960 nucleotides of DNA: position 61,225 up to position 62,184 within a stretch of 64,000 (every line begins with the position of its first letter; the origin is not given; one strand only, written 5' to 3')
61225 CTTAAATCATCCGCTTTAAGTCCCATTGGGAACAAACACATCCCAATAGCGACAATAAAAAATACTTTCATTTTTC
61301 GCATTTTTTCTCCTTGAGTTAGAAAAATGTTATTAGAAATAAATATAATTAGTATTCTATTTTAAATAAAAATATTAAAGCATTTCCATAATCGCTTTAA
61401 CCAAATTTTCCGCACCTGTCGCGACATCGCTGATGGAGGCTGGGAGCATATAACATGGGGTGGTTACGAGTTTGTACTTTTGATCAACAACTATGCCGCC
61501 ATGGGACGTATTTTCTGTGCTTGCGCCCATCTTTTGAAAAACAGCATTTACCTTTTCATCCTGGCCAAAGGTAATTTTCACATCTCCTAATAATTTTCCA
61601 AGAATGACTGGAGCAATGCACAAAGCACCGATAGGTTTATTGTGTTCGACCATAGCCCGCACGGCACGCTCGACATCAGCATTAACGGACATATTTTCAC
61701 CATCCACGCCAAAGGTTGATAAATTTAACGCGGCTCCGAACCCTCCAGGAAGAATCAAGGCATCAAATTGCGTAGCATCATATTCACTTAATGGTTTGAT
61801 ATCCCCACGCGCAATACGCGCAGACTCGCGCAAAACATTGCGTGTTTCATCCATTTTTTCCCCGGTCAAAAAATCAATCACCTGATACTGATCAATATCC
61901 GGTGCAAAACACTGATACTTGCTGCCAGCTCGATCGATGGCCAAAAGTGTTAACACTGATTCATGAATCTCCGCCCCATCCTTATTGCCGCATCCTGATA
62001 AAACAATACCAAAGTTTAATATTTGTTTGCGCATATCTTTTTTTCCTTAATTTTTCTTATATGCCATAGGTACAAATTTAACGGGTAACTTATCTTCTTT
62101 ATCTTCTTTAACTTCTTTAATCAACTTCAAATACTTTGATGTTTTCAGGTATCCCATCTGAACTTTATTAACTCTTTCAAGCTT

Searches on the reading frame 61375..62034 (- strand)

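Call 12: search_protein_families(library=pfam, proteins=[window:61375-62034:-])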
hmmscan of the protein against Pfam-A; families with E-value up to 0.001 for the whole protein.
window:61375-62034:- (219 aa): 1 family
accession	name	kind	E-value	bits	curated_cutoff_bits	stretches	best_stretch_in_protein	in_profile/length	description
PF01965.30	DJ-1_PfpI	-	4.4e-07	30.3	26.6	1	82-190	54-147/165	DJ-1/PfpI family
